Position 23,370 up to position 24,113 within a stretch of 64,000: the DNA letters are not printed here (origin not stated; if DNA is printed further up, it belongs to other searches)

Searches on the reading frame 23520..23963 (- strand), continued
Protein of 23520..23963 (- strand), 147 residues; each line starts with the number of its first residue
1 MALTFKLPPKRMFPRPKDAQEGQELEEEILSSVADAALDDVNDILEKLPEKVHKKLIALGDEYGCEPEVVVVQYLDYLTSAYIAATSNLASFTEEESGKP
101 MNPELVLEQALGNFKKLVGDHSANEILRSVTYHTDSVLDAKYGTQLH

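Call 55: fold_search(model_id=the predicted structure, library=viral)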
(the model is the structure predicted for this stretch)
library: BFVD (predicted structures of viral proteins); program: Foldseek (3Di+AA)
matches with E <= 10: 216; with E <= 0.001: 0
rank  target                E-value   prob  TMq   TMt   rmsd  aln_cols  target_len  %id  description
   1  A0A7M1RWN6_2          8.0e-01  0.12  0.23  0.05  16.3       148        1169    9  Uncharacterized protein [uncultured phage cr8_1]
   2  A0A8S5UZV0            1.0e+00  0.06  0.17  0.03  22.9       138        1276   13  Minor tail protein [Siphoviridae sp. ctBeL15]
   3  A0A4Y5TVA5            1.2e+00  0.08  0.18  0.09  13.3       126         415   14  RNA polymerase sigma factor [Vibrio phage VAP7]
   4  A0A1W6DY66            1.4e+00  0.13  0.26  0.09  16.3       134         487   12  Putative baseplate hub subunit and tail lysozyme [Aeromonas phage phiA8-29]
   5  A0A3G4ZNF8            1.4e+00  0.12  0.33  0.06  13.5       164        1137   16  DUF7932 domain-containing protein [Terrestrivirus sp.]
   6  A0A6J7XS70            1.5e+00  0.12  0.26  0.08  12.3       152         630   13  B12-binding_like domain containing protein [uncultured Caudovirales phage]
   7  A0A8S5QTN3            1.5e+00  0.04  0.18  0.18  16.7       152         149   18  DNA binding protein [CrAss-like virus sp. ctDAq1]
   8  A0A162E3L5            1.6e+00  0.05  0.19  0.19  18.3       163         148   10  Putative capsid morphogenesis protein [Klebsiella phage PKP126]
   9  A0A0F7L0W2            1.7e+00  0.05  0.17  0.07  14.1       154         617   16  Uncharacterized protein [uncultured marine virus]
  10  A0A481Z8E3            1.7e+00  0.03  0.17  0.10  17.9       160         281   14  Protein kinase [Pithovirus LCPAC201]
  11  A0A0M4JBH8            1.8e+00  0.11  0.28  0.26  13.1       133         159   12  (no name in the UniProt tables at hand)
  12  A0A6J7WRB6            1.9e+00  0.07  0.20  0.06  15.4       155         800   15  COG5412 Phage-related protein [uncultured Caudovirales phage]
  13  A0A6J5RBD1            2.1e+00  0.10  0.28  0.06  10.5       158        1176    9  Large polyvalent protein-associated domain-containing protein (Fragment) [uncultured Caudovirales phage]
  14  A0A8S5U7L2            2.2e+00  0.07  0.21  0.26  13.4       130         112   11  Uncharacterized protein [Myoviridae sp. ctsNY46]
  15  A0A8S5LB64            2.2e+00  0.06  0.21  0.17  12.8       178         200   10  Uncharacterized protein [Siphoviridae sp. ctXOZ1]
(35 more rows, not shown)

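Call 56: search_protein_families(library=pfam, alignment_id=A3, max_evalue=1)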
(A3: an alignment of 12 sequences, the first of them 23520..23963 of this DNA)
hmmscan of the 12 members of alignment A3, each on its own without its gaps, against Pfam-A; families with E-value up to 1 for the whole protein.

A. member 1, window:23520-23963:- (147 aa): 1 family
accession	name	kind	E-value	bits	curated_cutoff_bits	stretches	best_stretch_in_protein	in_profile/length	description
PF14106.11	DUF4279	-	0.22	12.3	25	0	38-77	53-91/116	Domain of unknown function (DUF4279)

B. families by the number of members that match (of 12 scanned): 15 families
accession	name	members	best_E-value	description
PF17735.7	BslA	2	0.045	Biofilm surface layer A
PF05643.16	GNA1162-like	1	0.0017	Putative lipoprotein GNA1162-like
PF07554.19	FIVAR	1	0.0061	FIVAR domain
PF22079.1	HopBA1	1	0.0084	Type III effector protein HopBA1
PF01468.23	GA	1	0.01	GA module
PF07083.16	DUF1351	1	0.024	Protein of unknown function (DUF1351)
PF14831.11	DUF4484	1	0.04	Domain of unknown function (DUF4484)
PF01381.28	HTH_3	1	0.04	Helix-turn-helix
PF13618.11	Gluconate_2-dh3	1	0.053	Gluconate 2-dehydrogenase subunit 3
PF17755.6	UvrA_DNA-bind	1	0.055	UvrA DNA-binding domain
PF03445.19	DUF294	1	0.093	Putative nucleotidyltransferase DUF294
PF19688.4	DUF6189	1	0.12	Family of unknown function (DUF6189)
PF11800.13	RP-C_C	1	0.18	Replication protein C C-terminal region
PF07971.18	Glyco_hydro_92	1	0.18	Glycosyl hydrolase family 92 catalytic domain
PF14106.11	DUF4279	1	0.22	Domain of unknown function (DUF4279)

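Call 57: search_protein_families(library=padloc, proteins=[window:23520-23963:-], max_evalue=0.1)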
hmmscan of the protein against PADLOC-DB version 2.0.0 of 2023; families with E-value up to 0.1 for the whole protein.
window:23520-23963:- (147 aa): 0 families

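Call 58: search_protein_families(library=phrogs, proteins=[window:23520-23963:-], max_evalue=0.1)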
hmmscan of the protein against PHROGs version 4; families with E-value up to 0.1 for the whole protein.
window:23520-23963:- (147 aa): 0 families
